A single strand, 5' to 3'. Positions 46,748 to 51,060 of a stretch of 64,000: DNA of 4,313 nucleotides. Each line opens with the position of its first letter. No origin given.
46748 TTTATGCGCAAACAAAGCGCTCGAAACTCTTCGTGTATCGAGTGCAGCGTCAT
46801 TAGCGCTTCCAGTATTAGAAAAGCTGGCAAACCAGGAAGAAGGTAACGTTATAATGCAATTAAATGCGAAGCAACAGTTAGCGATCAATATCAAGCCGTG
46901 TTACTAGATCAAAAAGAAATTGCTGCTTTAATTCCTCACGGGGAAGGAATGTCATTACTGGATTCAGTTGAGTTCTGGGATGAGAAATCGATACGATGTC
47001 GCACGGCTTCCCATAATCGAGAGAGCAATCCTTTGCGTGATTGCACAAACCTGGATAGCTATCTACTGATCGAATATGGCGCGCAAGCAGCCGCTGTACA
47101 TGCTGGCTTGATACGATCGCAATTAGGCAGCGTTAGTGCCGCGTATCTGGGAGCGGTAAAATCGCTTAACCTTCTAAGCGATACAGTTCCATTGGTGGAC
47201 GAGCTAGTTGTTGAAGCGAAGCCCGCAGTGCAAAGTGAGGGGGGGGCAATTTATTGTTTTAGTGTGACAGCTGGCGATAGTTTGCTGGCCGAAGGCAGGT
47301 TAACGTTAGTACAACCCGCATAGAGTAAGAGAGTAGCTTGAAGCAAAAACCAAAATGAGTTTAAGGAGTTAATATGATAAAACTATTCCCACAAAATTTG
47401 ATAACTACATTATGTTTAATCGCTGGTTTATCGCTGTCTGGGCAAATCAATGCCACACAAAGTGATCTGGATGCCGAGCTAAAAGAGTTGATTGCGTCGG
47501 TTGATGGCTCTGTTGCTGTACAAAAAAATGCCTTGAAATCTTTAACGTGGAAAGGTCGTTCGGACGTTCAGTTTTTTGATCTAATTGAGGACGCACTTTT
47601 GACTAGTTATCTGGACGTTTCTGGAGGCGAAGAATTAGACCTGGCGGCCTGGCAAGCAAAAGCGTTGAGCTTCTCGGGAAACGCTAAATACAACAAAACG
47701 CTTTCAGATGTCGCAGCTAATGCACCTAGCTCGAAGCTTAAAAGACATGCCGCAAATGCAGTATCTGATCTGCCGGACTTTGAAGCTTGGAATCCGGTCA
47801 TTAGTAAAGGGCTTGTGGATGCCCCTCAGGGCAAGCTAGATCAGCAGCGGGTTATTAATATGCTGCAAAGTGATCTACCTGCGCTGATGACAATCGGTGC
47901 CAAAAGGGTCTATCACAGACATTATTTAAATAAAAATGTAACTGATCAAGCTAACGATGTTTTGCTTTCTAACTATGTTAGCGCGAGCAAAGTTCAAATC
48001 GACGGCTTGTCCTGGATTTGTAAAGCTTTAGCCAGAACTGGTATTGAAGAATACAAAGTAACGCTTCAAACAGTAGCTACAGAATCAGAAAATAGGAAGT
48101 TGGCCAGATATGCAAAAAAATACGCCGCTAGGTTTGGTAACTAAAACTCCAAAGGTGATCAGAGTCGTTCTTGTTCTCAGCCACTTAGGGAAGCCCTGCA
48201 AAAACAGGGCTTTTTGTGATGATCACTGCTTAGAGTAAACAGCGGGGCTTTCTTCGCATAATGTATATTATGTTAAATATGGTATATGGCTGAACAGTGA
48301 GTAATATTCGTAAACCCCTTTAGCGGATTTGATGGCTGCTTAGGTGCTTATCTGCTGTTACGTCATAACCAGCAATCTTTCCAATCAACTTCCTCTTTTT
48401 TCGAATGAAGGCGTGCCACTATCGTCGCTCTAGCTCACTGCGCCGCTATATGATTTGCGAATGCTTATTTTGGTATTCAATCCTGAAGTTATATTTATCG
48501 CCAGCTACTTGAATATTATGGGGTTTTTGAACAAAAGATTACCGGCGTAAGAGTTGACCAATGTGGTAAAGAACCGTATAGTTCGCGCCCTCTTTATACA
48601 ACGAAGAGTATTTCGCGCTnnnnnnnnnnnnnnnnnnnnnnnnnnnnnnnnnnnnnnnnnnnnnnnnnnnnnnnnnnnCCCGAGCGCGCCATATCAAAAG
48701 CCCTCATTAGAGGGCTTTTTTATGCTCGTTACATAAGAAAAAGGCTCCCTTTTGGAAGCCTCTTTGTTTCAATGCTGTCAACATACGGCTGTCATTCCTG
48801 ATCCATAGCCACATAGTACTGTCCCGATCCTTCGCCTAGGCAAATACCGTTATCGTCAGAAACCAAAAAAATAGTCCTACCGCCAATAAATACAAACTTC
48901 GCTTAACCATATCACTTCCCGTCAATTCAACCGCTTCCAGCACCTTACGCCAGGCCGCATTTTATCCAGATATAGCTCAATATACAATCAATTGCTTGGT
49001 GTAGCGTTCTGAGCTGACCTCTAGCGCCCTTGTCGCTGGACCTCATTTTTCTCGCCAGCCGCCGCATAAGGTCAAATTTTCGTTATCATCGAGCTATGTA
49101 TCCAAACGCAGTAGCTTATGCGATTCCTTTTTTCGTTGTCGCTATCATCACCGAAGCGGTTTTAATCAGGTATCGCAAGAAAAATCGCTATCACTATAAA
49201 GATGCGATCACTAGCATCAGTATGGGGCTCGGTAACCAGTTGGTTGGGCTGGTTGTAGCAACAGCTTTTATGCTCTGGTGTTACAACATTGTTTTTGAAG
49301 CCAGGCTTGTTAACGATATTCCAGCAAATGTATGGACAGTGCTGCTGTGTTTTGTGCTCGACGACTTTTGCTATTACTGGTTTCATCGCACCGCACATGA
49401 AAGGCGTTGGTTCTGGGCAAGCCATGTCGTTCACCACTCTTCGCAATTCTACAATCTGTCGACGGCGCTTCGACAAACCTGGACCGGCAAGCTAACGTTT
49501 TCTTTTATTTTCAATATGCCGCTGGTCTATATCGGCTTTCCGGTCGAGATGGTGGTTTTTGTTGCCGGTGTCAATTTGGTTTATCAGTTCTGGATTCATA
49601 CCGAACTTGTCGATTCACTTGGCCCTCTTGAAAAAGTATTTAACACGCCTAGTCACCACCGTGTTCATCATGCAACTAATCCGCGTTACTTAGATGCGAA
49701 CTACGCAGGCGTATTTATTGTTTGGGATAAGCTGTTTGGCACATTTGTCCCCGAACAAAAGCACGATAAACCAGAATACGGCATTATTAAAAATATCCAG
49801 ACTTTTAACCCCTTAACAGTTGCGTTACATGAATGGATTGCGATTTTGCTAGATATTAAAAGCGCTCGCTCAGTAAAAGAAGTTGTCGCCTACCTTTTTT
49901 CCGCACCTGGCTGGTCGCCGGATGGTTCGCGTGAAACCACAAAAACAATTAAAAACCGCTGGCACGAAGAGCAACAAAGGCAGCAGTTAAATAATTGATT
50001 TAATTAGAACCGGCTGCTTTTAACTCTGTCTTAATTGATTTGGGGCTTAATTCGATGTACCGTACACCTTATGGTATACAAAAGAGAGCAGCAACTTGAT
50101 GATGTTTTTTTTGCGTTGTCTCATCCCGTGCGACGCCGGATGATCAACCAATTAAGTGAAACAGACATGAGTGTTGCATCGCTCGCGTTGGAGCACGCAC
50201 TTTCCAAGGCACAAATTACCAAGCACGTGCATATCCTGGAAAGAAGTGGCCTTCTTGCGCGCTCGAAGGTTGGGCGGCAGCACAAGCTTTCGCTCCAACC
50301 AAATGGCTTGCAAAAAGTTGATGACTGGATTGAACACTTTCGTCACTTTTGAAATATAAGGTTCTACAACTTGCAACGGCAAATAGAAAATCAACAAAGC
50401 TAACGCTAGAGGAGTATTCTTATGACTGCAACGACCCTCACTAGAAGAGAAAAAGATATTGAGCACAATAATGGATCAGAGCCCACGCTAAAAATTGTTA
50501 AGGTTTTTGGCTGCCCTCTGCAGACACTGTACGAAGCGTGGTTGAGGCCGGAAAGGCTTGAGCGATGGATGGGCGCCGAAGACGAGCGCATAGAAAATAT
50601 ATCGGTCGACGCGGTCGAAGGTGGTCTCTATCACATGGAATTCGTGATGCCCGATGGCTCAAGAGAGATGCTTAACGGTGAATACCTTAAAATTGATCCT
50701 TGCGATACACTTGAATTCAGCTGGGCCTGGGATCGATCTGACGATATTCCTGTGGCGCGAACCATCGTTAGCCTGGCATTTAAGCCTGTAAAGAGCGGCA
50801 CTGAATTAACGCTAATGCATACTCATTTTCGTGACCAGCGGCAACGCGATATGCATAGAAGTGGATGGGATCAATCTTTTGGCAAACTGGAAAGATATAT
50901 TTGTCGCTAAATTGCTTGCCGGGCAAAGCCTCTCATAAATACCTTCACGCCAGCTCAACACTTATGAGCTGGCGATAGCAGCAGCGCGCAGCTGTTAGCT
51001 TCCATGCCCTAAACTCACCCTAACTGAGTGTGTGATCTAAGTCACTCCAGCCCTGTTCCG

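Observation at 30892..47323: ~16.5 kb aryl-polyene / xanthomonadin-family type II PKS-like pigment cluster in two divergent operons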

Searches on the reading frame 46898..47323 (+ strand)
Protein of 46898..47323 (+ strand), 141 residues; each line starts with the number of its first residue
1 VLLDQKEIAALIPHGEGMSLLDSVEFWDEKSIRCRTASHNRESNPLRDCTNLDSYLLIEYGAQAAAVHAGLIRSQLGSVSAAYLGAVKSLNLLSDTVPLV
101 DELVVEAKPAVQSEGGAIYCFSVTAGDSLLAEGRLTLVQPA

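Call 10: search_protein_families(library=pfam, proteins=[window:46898-47323:+], max_evalue=0.001)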
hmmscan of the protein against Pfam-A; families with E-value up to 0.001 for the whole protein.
window:46898-47323:+ (141 aa): 0 families

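Call 52: search_solved_structures(query=window:46898-47323:+, max_evalue=1)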
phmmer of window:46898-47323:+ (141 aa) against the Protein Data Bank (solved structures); distinct sequences matched with E-value up to 1: 2.
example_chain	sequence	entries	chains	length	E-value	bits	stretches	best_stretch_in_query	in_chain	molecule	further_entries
5k22_B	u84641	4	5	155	0.58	13.2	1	31-73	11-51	Metal transporter CNNM3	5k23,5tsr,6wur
5k25_C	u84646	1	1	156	0.58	13.2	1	31-73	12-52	Metal transporter CNNM3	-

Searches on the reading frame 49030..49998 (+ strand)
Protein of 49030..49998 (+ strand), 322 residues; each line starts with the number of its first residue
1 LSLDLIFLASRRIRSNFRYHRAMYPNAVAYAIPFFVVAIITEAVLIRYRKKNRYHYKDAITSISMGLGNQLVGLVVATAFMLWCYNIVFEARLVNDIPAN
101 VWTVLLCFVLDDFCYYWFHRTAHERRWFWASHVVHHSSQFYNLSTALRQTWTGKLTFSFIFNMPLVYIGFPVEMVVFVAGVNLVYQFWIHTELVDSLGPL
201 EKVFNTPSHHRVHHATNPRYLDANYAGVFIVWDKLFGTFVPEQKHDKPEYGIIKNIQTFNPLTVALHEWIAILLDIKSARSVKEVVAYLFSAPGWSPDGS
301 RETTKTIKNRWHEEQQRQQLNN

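Call 10: search_protein_families(library=pfam, proteins=[window:49030-49998:+], max_evalue=0.001)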
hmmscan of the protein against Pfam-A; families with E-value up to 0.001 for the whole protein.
window:49030-49998:+ (322 aa): 1 family
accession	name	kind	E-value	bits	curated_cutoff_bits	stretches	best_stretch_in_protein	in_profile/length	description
PF04116.19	FA_hydroxylase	-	2.2e-31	109.4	31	1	104-238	1-132/132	Fatty acid hydroxylase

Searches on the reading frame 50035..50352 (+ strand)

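Call 61: search_protein_families(library=pfam, proteins=[window:50035-50352:+], max_evalue=0.0001)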
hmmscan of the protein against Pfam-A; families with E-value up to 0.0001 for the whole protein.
window:50035-50352:+ (105 aa): 1 family
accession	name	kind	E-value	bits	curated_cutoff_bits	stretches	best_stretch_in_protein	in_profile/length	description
PF12840.13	HTH_20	-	6.6e-07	29.6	27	1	28-75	1-49/51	Helix-turn-helix domain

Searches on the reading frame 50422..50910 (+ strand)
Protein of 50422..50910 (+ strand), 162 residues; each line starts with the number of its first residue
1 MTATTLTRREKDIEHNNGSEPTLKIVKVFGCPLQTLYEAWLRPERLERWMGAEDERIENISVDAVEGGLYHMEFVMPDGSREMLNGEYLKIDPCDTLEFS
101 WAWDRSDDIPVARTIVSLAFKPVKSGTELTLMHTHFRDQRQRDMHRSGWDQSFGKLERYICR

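Call 10: search_protein_families(library=pfam, proteins=[window:50422-50910:+], max_evalue=0.001)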
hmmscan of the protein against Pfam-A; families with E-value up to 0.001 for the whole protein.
window:50422-50910:+ (162 aa): 1 family
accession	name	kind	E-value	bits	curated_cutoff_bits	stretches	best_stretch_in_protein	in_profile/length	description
PF08327.17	AHSA1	-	2.1e-22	80.1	22.1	1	31-159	2-123/125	Activator of Hsp90 ATPase homolog 1-like protein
